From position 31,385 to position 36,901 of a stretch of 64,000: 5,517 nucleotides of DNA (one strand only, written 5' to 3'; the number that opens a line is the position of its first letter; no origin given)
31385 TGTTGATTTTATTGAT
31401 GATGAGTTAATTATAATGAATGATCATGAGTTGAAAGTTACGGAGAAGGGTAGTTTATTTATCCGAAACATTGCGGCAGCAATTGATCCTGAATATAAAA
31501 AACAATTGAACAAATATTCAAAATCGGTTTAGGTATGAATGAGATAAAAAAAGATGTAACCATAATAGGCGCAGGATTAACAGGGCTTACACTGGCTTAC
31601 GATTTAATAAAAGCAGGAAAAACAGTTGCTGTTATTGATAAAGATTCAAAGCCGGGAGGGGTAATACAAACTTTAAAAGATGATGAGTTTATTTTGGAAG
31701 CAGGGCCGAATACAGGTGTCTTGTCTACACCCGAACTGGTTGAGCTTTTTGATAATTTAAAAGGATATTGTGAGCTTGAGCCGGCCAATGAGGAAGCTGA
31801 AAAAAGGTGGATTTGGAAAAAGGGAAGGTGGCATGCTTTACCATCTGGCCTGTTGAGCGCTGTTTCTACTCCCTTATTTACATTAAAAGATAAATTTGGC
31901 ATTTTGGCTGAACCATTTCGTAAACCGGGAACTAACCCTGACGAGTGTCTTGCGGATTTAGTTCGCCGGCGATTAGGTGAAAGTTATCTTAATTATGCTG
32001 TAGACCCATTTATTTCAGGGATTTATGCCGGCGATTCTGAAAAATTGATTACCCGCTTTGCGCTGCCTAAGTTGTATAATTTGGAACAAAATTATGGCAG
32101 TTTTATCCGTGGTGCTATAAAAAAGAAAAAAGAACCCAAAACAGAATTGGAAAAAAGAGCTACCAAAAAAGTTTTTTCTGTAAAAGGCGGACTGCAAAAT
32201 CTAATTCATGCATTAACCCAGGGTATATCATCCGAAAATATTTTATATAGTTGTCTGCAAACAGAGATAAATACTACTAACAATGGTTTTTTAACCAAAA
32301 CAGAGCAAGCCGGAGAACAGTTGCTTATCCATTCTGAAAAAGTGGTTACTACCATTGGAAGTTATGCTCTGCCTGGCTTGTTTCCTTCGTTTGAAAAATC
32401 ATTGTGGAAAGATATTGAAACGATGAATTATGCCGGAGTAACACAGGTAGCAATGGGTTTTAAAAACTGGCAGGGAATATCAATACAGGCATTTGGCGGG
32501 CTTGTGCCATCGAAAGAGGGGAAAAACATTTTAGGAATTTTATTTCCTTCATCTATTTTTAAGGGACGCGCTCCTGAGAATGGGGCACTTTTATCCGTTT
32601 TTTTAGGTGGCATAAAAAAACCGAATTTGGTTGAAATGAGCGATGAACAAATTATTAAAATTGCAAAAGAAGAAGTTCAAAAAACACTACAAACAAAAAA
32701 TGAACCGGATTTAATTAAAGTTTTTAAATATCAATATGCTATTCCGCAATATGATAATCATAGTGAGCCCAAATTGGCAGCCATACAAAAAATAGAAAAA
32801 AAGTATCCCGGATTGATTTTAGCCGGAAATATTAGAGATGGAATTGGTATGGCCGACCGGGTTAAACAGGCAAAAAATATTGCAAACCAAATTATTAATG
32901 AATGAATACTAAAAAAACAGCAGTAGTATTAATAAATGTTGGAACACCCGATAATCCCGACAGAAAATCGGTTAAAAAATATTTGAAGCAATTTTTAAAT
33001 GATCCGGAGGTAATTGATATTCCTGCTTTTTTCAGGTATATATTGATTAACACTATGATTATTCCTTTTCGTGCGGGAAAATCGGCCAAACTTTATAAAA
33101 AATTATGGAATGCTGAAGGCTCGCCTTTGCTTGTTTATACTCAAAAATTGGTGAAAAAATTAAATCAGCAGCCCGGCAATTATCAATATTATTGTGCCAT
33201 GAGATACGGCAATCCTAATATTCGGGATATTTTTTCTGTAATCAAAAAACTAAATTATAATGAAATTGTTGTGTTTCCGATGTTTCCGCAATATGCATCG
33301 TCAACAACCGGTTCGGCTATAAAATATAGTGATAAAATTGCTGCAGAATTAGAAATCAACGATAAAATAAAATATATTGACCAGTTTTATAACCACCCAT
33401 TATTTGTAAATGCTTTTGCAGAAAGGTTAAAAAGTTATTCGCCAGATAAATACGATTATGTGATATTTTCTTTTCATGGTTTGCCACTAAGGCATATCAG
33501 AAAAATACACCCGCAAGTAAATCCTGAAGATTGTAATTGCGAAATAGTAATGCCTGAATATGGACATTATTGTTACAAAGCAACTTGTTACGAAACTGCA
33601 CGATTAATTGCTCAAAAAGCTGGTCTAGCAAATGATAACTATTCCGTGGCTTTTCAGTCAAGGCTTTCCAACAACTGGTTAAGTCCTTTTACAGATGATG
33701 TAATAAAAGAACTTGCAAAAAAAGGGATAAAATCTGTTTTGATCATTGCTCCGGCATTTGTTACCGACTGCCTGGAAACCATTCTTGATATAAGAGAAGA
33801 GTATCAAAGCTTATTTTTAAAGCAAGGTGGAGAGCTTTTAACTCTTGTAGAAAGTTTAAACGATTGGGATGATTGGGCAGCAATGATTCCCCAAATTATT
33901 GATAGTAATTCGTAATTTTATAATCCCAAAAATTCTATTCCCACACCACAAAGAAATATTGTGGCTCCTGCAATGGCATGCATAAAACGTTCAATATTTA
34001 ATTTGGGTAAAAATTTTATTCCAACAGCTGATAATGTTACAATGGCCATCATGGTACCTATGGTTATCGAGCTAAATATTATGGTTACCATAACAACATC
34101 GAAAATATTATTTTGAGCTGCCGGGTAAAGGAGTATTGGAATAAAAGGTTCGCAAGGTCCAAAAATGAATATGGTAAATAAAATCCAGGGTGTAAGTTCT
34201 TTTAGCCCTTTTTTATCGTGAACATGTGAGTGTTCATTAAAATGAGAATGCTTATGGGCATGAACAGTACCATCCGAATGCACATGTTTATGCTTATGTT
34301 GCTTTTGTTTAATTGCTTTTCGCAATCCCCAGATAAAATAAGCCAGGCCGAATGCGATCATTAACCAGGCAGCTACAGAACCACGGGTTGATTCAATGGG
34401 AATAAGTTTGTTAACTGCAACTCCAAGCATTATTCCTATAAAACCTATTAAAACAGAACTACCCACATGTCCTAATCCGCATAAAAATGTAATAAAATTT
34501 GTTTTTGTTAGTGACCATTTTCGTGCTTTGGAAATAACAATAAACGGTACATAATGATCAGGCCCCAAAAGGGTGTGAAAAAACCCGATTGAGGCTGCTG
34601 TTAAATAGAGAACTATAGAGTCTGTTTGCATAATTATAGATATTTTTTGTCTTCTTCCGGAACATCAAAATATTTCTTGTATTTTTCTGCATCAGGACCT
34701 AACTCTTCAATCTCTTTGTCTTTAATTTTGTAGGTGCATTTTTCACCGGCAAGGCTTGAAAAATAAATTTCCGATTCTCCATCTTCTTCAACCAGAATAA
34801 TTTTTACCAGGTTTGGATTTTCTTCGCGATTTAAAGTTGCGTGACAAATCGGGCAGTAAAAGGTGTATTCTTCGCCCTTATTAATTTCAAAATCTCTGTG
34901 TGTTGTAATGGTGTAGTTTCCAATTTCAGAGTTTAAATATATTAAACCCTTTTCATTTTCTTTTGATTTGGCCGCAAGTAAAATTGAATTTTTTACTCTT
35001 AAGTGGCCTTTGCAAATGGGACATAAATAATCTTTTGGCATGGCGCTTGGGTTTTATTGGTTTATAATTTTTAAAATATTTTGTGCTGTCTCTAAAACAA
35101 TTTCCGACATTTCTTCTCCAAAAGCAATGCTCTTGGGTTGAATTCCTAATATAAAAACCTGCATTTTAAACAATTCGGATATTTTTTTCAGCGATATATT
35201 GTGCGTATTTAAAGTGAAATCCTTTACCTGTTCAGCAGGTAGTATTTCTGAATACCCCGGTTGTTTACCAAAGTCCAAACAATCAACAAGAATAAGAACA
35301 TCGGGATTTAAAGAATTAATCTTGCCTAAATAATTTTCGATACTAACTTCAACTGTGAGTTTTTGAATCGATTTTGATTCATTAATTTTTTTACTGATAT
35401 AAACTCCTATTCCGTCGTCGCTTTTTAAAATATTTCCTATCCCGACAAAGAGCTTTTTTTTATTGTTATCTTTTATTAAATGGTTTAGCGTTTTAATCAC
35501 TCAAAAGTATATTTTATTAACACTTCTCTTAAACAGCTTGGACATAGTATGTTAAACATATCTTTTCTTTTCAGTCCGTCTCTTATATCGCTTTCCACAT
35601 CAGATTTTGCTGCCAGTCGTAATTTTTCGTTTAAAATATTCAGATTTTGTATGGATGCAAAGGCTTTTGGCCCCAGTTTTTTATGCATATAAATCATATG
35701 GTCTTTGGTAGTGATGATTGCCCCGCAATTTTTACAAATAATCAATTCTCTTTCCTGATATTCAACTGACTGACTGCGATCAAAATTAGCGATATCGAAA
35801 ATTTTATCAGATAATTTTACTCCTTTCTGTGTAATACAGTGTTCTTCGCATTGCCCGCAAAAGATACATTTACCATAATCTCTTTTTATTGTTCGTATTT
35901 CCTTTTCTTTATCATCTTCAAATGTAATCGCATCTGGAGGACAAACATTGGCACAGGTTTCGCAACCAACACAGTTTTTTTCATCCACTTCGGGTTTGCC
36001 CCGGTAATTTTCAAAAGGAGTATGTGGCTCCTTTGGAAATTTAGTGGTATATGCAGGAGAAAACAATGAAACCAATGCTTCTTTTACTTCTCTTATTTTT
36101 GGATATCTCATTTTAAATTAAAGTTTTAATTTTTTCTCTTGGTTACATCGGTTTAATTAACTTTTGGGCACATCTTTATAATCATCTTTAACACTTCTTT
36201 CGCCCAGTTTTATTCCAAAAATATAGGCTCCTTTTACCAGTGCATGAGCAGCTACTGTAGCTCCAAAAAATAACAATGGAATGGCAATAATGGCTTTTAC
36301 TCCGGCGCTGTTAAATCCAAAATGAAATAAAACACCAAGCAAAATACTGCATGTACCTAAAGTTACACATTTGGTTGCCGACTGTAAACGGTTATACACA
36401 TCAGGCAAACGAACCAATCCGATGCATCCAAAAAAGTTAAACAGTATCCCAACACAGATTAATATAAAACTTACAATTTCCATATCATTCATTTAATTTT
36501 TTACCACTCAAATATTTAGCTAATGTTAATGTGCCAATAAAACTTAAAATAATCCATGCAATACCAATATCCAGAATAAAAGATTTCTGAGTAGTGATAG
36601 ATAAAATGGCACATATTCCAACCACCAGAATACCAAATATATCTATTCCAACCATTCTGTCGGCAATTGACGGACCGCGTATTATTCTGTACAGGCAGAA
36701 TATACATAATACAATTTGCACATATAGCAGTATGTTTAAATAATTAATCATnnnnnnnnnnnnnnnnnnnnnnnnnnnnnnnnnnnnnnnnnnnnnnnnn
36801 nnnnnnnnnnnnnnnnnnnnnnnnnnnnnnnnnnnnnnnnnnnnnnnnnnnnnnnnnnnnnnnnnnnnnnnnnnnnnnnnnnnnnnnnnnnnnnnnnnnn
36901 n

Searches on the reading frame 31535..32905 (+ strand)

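Call 63: search_protein_families(library=pfam, proteins=[window:31535-32905:+], max_evalue=0.000001)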
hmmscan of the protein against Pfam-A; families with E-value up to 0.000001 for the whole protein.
window:31535-32905:+ (456 aa): 3 families
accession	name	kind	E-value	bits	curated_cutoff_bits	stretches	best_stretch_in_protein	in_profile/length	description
PF01593.30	Amino_oxidase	-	1.5e-38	133.7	19.8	1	15-454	1-443/443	Flavin containing amine oxidoreductase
PF13450.12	NAD_binding_8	-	4.6e-12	46.5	21.9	1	10-74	1-67/68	NAD(P)-binding Rossmann-like domain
PF01266.30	DAO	-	2.2e-08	34.5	27.9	1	7-42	1-37/353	FAD dependent oxidoreductase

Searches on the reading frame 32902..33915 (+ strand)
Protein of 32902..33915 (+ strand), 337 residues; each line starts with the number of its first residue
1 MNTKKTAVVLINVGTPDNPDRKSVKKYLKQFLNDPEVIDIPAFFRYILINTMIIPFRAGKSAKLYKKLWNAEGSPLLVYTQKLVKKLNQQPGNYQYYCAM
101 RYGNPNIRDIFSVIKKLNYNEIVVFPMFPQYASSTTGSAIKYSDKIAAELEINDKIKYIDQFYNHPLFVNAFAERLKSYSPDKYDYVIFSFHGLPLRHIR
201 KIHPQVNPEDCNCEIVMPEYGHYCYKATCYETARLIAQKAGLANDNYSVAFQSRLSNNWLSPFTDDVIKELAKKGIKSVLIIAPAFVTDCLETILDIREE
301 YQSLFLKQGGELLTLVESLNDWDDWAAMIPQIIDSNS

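Call 63: search_protein_families(library=pfam, proteins=[window:32902-33915:+], max_evalue=0.000001)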
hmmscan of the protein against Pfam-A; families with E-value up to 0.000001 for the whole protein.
window:32902-33915:+ (337 aa): 1 family
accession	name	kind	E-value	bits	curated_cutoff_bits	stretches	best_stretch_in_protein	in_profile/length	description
PF00762.24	Ferrochelatase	-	2.7e-92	309.6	27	1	5-335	1-315/317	Ferrochelatase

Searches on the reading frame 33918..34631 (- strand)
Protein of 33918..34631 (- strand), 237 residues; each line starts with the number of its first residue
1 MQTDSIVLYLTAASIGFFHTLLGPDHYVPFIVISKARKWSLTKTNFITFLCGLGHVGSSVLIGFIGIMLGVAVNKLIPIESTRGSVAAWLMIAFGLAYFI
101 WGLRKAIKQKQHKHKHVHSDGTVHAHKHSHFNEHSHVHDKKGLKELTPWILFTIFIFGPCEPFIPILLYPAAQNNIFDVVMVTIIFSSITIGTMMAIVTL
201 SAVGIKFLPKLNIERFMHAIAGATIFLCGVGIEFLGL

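Call 31: search_protein_families(library=pfam, proteins=[window:33918-34631:-], max_evalue=0.001)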
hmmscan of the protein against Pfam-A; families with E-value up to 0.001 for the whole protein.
window:33918-34631:- (237 aa): 1 family
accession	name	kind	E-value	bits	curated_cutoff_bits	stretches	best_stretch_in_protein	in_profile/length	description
PF13386.12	DsbD_2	-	8.7e-06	26.2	24.9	1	42-230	29-198/199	Cytochrome C biogenesis protein transmembrane region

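Call 57: search_protein_families(library=ncbifam, proteins=[window:33918-34631:-], max_evalue=0.0001)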
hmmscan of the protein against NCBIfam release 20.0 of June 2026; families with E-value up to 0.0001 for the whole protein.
window:33918-34631:- (237 aa): 0 families

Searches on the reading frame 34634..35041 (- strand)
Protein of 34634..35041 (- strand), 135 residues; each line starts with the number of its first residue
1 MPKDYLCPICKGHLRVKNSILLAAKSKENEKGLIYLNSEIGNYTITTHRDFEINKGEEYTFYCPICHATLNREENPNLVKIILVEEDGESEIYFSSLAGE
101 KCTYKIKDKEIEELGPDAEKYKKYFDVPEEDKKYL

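Call 31: search_protein_families(library=pfam, proteins=[window:34634-35041:-], max_evalue=0.001)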
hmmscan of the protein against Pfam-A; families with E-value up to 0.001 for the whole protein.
window:34634-35041:- (135 aa): 2 families
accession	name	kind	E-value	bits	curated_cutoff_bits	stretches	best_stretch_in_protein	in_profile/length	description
PF25164.1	CoiA_N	-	1.9e-05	24.5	26.3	0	57-69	14-26/50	Competence protein CoiA, N-terminal domain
PF21302.3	Zn_ribbon_RlmA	-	0.00019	21.8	27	0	61-75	1-15/44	RlmA, N-terminal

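Call 57: search_protein_families(library=ncbifam, proteins=[window:34634-35041:-], max_evalue=0.0001)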
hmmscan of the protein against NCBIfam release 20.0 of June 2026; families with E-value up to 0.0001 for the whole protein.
window:34634-35041:- (135 aa): 0 families

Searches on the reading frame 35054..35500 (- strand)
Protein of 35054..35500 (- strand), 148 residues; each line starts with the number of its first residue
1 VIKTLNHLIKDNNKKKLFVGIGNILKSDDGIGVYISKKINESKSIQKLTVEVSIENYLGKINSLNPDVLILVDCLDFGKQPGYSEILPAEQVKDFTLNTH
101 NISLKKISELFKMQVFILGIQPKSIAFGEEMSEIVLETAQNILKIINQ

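Call 31: search_protein_families(library=pfam, proteins=[window:35054-35500:-], max_evalue=0.001)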
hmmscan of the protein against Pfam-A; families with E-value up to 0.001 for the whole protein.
window:35054-35500:- (148 aa): 1 family
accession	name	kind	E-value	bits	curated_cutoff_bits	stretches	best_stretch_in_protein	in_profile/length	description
PF01750.23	HycI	-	6.6e-09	36.1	23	1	55-146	27-127/130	Hydrogenase maturation protease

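Call 57: search_protein_families(library=ncbifam, proteins=[window:35054-35500:-], max_evalue=0.0001)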
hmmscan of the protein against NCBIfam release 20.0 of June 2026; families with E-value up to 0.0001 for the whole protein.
window:35054-35500:- (148 aa): 7 families
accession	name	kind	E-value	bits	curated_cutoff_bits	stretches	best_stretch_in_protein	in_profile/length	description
TIGR00072.1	hydrog_prot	superfamily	9.7e-25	87.3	47.45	1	19-147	3-142/145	hydrogenase maturation protease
TIGR00142.1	hycI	equivalog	1.7e-22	79.8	119.1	1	17-146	2-138/146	hydrogenase maturation peptidase HycI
TIGR00140.1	hupD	subfamily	3.3e-10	40.1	151.8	1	18-145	3-142/151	HyaD/HybD family hydrogenase maturation endopeptidase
TIGR00130.1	frhD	equivalog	3.8e-10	40.1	134.95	1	13-136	2-134/153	coenzyme F420-reducing hydrogenase, FrhD protein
NF045519.1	NiFeSe_H2_mat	exception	3.1e-07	30.3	190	1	15-145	2-142/152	NiFeSe hydrogenase maturation protease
NF007777.0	PRK10466.1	equivalog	7.3e-07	29.1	190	1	15-145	2-144/164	HyaD/HybD family hydrogenase maturation endopeptidase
NF007616.0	PRK10264.1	equivalog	7.8e-05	22.4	261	0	13-108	3-101/195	hydrogenase 1 maturation protease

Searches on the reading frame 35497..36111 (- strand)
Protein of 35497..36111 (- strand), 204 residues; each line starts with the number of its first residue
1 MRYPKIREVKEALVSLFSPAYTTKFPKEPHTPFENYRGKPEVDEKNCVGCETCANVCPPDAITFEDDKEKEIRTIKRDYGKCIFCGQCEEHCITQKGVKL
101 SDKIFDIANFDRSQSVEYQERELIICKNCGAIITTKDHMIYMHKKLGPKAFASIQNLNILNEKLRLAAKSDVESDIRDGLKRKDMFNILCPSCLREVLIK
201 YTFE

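Call 31: search_protein_families(library=pfam, proteins=[window:35497-36111:-], max_evalue=0.001)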
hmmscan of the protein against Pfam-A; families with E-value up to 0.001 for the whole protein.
window:35497-36111:- (204 aa): 7 families
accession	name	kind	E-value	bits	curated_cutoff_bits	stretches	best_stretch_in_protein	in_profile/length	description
PF12838.12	Fer4_7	-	3.4e-11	43.9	27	1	46-94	1-50/52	4Fe-4S dicluster domain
PF00037.32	Fer4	-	1.8e-09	37.4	21.1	2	40-63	1-24/24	4Fe-4S binding domain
PF13187.11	Fer4_9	-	9.1e-08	32.5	27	1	46-94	1-49/52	4Fe-4S dicluster domain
PF13237.11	Fer4_10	-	3.9e-07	30.3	25.5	1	40-92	2-52/53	4Fe-4S dicluster domain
PF12837.12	Fer4_6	-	5.4e-07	29.7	25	1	39-62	1-24/24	4Fe-4S binding domain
PF12797.12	Fer4_2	-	9.4e-05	22.6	24.5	1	39-58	2-21/22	4Fe-4S binding domain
PF14697.11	Fer4_21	-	0.00014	22.4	35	1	41-63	35-58/59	4Fe-4S dicluster domain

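Call 43: search_solved_structures(query=window:35497-36111:-, max_evalue=0.001, show_alignments=2)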
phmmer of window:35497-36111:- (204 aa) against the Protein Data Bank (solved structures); distinct sequences matched with E-value up to 0.001: 65 (the best 60 are shown).
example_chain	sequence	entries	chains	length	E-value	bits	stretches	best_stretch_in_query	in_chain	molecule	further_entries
7z0s_F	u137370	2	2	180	3.3e-19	72.7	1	21-136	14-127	Formate hydrogenlyase subunit 6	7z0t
5t5i_F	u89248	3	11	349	4.2e-17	65.8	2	39-93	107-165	Tungsten formylmethanofuran dehydrogenase subunit fwdF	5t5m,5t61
9sw6_H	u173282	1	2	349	5.8e-16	62.1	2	39-94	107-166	Tungsten formylmethanofuran dehydrogenase, subunit F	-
9sfi_T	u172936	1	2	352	5e-14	55.8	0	33-71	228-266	4Fe-4S ferredoxin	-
7eu3_I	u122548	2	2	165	6e-13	52.3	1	22-114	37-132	NAD(P)H-quinone oxidoreductase subunit I, chloroplastic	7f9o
6hum_I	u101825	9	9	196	1.2e-12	51.3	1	21-114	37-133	NAD(P)H-quinone oxidoreductase subunit I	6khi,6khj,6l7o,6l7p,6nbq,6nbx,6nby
6cfw_N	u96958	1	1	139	7.5e-12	48.7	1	13-113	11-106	NADH-plastoquinone oxidoreductase subunit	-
9grx_I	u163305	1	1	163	1.4e-11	47.8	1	21-114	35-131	NAD(P)H-quinone oxidoreductase subunit I, chloroplastic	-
7wfg_I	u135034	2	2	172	3.2e-11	46.6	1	21-114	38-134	NAD(P)H-quinone oxidoreductase subunit I, chloroplastic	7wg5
6u8y_N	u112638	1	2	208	6.3e-11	45.7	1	13-94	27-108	NADH dehydrogenase subunit I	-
7awt_I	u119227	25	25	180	1.1e-10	44.9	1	15-125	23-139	NADH-quinone oxidoreductase subunit I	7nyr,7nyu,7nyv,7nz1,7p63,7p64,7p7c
7zm7_I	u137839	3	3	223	4.4e-10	42.9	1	12-96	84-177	Oxidoreductase-like protein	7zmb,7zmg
7ar7_I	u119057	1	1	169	4.9e-10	42.8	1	10-97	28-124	NADH dehydrogenase [ubiquinone] iron-sulfur protein 8-A, mitochondrial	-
7a23_D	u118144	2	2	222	1.1e-09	41.6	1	10-96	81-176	TYKY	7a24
7aqr_I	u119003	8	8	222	1.2e-09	41.5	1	10-96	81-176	NADH dehydrogenase [ubiquinone] iron-sulfur protein 8-A, mitochondrial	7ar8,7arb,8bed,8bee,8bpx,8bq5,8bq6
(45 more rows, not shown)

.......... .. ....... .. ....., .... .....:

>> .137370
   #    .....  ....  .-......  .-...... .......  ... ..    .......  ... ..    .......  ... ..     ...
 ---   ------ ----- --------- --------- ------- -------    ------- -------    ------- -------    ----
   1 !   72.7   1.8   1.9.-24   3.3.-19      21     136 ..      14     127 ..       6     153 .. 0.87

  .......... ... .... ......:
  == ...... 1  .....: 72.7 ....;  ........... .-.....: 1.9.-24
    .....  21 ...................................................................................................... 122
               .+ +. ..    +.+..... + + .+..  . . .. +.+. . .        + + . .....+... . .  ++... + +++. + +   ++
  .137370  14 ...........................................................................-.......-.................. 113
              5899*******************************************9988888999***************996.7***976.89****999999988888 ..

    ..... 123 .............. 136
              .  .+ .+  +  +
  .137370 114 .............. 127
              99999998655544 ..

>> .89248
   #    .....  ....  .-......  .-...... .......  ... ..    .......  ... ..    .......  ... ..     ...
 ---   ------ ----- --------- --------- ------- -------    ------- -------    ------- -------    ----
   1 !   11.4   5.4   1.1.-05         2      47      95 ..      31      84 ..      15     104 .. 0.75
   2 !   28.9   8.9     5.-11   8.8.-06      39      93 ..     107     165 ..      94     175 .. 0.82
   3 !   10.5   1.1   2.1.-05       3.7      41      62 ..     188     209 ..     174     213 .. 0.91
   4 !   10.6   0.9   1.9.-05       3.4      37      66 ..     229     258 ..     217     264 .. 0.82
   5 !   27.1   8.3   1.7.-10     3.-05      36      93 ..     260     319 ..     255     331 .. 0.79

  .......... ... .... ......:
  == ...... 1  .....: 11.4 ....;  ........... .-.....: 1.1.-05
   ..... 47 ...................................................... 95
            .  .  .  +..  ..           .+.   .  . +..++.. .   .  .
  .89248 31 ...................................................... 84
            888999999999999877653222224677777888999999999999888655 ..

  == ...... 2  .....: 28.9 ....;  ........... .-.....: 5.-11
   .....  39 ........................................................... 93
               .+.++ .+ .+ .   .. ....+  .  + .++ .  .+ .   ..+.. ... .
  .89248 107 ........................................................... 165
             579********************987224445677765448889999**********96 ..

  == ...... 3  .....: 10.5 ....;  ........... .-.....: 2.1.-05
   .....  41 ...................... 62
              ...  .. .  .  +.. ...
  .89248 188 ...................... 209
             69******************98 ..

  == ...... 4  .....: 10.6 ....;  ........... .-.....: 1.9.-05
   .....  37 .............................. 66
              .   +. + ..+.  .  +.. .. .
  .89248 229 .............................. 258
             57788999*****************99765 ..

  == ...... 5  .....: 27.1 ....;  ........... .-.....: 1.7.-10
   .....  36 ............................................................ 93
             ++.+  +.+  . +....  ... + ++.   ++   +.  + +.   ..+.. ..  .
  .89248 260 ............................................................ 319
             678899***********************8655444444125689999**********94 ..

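Call 57: search_protein_families(library=ncbifam, proteins=[window:35497-36111:-], max_evalue=0.0001)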
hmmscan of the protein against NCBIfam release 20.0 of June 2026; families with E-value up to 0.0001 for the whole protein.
window:35497-36111:- (204 aa): 40 families (the best 25 are shown)
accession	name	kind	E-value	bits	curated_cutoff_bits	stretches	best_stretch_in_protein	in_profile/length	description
NF009053.0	PRK12387.1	subfamily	4.5e-29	101.5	204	1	21-153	14-144/180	formate hydrogenlyase complex iron-sulfur subunit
NF006076.0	PRK08222.1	equivalog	4.8e-23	81.9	270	1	21-164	14-154/181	hydrogenase 4 subunit H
TIGR01971.1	NuoI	subfamily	2.4e-18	65.9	113.05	1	14-117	7-116/121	NADH-quinone oxidoreductase, chain I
NF004537.0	PRK05888.1-3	equivalog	5.6e-18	65.2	163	1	15-127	33-157/204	NADH-quinone oxidoreductase subunit NuoI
NF006221.0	PRK08348.1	subfamily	6.9e-16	58.2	124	1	8-113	6-106/136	NADH-plastoquinone oxidoreductase subunit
NF004536.0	PRK05888.1-1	equivalog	1.7e-14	53.5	212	1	7-127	15-141/180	NADH-quinone oxidoreductase subunit NuoI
NF040612.1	F420_dehyd_FpoI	exception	3.2e-13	49.7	180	1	6-94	3-96/135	F420H2 dehydrogenase subunit FpoI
TIGR00403.1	ndhI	equivalog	8.3e-13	48.3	302.35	1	21-120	38-139/183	NAD(P)H-quinone oxidoreductase subunit I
NF004541.0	PRK05888.2-2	equivalog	2.2e-12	47.1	217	1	21-107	37-119/168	NADH-quinone oxidoreductase subunit NuoI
NF004543.0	PRK05888.2-5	equivalog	4.8e-12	45.8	243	1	14-94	28-112/217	NADH-quinone oxidoreductase subunit NuoI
NF004538.0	PRK05888.1-4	equivalog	6.5e-12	45.3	135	1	15-128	26-146/162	NADH-quinone oxidoreductase subunit NuoI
NF010590.0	PRK13984.1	equivalog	8.3e-12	44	946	1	16-96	21-107/611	putative oxidoreductase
NF004539.0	PRK05888.1-5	equivalog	1.6e-10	40.9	225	1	10-95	21-115/162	NADH-quinone oxidoreductase subunit NuoI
NF004540.0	PRK05888.2-1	equivalog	2.6e-10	40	215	1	8-114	7-118/139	NADH-quinone oxidoreductase subunit NuoI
NF007382.0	PRK09898.1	equivalog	8.3e-09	35.3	213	1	34-95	143-196/208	ferredoxin-like protein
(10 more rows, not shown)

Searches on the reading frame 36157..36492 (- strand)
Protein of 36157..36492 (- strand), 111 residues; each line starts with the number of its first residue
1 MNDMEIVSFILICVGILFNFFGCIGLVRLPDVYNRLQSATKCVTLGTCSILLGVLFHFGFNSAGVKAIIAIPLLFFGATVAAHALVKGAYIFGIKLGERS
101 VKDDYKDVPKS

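Call 31: search_protein_families(library=pfam, proteins=[window:36157-36492:-], max_evalue=0.001)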
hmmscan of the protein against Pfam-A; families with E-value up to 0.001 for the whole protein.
window:36157-36492:- (111 aa): 1 family
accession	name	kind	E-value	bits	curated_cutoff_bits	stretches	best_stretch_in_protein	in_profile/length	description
PF03334.19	PhaG_MnhG_YufB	-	5.6e-22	78.2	23.4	1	11-90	1-80/80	Na+/H+ antiporter subunit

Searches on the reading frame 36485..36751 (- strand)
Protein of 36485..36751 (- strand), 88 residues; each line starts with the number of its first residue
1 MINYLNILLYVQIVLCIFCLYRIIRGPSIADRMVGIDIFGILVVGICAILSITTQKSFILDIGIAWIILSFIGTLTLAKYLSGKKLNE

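Call 31: search_protein_families(library=pfam, proteins=[window:36485-36751:-], max_evalue=0.001)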
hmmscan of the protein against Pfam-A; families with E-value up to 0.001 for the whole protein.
window:36485-36751:- (88 aa): 1 family
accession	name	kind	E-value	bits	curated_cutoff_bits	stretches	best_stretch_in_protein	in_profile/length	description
PF04066.18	MrpF_PhaF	-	4.2e-13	50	23.3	1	30-81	1-52/53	Multiple resistance and pH regulation protein F (MrpF / PhaF)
